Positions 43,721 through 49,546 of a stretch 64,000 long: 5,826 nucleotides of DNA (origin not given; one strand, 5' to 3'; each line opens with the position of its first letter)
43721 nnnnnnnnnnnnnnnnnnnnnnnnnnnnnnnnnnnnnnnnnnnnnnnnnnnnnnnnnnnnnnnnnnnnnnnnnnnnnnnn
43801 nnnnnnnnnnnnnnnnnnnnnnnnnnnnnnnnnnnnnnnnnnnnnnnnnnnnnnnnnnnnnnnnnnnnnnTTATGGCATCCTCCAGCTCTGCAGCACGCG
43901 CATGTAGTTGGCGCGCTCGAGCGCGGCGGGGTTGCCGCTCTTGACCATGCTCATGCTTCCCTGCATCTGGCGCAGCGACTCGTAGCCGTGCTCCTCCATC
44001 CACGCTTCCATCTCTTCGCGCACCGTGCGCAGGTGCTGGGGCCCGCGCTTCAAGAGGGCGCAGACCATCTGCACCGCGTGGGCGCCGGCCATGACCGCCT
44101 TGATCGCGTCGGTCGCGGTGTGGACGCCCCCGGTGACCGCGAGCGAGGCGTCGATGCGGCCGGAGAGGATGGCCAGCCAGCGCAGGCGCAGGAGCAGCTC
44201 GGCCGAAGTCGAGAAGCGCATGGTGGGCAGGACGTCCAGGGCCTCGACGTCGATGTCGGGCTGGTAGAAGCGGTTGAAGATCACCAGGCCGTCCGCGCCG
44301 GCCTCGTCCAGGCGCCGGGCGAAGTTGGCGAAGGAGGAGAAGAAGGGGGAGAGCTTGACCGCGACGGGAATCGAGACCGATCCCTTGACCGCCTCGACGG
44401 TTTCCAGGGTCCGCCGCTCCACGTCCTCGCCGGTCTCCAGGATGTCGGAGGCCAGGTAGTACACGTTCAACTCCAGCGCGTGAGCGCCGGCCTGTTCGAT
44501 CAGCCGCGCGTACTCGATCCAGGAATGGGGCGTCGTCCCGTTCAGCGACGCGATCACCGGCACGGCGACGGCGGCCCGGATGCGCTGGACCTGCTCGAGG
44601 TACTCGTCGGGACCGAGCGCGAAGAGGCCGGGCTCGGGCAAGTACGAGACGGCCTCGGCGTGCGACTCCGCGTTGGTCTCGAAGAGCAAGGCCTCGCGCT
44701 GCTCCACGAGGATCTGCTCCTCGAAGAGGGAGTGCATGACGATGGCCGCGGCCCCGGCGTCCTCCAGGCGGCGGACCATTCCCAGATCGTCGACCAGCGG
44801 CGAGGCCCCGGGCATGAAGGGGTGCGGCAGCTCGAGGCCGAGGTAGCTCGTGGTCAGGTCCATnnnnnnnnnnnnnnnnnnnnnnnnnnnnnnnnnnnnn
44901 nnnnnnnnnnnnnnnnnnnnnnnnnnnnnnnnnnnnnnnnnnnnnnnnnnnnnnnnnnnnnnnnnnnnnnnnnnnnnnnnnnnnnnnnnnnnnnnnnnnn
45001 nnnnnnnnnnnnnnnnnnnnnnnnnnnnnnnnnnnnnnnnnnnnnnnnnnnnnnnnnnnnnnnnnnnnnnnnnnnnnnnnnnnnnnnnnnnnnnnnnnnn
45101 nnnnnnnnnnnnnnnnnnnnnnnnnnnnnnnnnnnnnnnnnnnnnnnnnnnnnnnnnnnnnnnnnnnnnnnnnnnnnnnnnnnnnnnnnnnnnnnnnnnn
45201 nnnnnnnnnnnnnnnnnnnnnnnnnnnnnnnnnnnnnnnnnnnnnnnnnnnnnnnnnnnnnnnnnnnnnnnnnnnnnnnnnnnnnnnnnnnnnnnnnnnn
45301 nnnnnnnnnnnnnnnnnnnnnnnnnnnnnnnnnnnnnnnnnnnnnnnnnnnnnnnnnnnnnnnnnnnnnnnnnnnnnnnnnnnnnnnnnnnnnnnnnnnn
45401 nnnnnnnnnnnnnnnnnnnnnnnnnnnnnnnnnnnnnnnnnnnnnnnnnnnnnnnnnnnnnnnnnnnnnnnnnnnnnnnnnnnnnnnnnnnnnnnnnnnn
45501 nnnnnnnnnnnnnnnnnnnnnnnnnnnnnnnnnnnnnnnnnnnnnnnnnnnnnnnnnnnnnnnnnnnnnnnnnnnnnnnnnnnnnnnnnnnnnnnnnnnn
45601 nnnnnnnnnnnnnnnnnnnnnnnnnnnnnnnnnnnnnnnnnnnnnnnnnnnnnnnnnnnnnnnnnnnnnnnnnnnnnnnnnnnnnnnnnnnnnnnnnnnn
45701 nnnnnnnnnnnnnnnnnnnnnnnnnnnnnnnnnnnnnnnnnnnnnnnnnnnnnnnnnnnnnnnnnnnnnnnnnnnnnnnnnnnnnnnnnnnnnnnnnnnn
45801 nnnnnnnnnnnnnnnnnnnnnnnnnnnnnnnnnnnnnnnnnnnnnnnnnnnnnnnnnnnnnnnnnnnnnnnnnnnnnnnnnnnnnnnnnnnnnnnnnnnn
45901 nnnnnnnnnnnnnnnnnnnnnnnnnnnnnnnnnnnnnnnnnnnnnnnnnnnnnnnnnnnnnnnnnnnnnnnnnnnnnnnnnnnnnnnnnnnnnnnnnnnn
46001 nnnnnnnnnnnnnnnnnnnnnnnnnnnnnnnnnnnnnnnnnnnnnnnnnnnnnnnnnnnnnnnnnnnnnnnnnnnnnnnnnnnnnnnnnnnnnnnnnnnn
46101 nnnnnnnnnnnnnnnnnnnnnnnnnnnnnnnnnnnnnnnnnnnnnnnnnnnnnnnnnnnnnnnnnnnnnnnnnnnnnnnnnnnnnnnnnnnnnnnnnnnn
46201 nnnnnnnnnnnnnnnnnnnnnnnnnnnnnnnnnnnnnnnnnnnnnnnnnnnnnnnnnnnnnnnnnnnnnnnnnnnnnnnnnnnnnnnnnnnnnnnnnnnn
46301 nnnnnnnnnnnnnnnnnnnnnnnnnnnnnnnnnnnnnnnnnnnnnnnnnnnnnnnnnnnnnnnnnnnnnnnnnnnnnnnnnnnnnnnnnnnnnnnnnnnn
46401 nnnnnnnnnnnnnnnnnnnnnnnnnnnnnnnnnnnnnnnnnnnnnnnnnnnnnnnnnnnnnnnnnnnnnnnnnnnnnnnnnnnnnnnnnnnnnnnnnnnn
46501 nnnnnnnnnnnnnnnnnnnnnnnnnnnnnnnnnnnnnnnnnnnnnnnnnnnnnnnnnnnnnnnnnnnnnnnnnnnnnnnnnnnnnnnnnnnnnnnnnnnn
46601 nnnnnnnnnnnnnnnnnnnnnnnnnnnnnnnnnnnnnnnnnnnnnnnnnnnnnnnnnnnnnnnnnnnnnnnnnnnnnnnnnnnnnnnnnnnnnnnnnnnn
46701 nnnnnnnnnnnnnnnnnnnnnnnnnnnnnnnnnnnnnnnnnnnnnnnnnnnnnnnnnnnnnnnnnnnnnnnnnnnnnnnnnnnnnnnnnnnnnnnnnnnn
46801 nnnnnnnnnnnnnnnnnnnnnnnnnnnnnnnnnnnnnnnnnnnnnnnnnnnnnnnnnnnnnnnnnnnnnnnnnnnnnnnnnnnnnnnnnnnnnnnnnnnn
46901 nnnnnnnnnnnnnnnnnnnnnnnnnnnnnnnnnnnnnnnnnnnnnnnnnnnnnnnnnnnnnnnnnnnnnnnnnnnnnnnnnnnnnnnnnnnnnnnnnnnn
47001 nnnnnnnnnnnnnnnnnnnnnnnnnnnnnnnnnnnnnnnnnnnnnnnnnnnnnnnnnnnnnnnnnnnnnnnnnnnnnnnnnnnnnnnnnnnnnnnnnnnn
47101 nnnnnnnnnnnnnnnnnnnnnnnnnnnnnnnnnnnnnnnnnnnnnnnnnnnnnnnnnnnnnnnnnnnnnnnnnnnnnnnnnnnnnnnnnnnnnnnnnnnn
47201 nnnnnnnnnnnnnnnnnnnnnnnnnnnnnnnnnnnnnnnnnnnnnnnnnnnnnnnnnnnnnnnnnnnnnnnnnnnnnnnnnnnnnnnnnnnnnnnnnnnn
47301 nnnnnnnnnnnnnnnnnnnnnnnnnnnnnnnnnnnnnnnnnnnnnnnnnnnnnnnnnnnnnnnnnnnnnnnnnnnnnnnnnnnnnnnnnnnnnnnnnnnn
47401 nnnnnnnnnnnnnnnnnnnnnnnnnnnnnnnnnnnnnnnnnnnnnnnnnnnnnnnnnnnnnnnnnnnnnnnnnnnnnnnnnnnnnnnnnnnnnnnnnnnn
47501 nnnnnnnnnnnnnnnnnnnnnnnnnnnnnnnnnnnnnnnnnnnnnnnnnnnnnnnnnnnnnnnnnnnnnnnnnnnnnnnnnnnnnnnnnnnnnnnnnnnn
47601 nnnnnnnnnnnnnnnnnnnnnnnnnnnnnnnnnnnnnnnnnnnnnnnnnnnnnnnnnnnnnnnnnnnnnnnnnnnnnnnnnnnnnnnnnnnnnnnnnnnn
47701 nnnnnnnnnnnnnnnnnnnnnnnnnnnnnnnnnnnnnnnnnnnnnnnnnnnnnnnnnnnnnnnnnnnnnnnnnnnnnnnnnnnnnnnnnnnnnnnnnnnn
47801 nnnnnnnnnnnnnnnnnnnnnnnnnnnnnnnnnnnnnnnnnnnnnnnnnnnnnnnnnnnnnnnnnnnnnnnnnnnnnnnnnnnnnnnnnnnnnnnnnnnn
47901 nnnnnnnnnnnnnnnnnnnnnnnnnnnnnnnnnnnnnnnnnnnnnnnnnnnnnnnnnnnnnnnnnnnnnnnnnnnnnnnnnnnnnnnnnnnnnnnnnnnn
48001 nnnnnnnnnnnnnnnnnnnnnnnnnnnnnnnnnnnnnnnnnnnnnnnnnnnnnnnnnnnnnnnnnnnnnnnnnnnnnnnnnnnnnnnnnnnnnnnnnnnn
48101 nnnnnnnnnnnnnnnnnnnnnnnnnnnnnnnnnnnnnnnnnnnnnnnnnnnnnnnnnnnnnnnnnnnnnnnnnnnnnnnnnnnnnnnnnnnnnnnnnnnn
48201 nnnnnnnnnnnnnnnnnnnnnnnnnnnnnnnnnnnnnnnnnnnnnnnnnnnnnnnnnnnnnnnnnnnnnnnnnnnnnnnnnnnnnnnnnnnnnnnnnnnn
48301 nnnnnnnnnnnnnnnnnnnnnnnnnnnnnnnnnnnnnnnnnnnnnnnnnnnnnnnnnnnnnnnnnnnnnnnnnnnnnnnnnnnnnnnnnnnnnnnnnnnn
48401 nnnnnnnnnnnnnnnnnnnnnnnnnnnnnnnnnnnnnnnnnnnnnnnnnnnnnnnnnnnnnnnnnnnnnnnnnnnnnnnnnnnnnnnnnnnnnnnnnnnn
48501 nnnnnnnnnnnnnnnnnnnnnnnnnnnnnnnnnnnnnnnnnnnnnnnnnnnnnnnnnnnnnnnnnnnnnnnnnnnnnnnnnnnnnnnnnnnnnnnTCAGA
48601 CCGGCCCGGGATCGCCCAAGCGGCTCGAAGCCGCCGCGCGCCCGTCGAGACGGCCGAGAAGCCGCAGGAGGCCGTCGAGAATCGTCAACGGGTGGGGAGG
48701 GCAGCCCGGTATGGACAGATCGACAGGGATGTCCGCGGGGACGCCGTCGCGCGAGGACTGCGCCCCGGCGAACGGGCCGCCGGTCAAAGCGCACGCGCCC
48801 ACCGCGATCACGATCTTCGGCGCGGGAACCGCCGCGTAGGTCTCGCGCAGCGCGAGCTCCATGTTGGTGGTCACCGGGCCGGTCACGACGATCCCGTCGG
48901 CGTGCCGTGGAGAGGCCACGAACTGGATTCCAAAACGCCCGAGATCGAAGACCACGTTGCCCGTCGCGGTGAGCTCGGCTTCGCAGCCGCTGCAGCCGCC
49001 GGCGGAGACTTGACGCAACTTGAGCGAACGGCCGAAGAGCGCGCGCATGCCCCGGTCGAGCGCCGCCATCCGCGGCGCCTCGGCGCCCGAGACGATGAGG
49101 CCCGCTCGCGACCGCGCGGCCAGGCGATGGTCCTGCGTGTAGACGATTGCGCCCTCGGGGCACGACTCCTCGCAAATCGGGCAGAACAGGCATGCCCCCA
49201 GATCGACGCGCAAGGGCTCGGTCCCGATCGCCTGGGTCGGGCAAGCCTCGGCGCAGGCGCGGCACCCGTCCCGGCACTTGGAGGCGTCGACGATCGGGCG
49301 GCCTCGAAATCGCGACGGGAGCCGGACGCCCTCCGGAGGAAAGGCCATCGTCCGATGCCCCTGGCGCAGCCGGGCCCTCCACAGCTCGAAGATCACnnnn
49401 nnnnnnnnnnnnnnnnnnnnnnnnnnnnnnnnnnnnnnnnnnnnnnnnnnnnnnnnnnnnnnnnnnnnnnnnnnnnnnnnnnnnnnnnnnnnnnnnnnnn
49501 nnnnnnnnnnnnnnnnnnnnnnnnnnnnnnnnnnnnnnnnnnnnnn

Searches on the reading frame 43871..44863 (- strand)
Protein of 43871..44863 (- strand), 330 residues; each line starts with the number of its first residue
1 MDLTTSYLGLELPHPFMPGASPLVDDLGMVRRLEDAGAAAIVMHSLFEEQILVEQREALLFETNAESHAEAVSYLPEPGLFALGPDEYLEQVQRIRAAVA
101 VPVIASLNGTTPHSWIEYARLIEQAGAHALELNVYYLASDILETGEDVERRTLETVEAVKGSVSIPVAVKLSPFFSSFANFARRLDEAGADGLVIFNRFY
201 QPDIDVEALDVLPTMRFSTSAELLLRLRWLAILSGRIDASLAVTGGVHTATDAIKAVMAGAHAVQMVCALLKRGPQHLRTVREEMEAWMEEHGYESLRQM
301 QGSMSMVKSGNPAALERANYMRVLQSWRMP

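Call 61: search_protein_families(library=pfam, proteins=[window:43871-44863:-], max_evalue=0.00001)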
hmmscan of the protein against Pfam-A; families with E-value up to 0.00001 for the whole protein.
window:43871-44863:- (330 aa): 1 family
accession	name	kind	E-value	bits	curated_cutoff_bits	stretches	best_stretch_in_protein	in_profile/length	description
PF01180.27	DHO_dh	-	4.9e-17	62.5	27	1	75-289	66-291/291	Dihydroorotate dehydrogenase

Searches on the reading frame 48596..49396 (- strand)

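Call 61: search_protein_families(library=pfam, proteins=[window:48596-49396:-], max_evalue=0.00001)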
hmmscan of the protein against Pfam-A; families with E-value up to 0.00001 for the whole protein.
window:48596-49396:- (266 aa): 2 families
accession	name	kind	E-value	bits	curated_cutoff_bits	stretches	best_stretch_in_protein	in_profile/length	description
PF01058.29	Oxidored_q6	-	1.3e-29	102.9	27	1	135-245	1-127/128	NADH ubiquinone oxidoreductase, 20 Kd subunit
PF13187.11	Fer4_9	-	8.4e-07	29.4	27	0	41-84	2-52/52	4Fe-4S dicluster domain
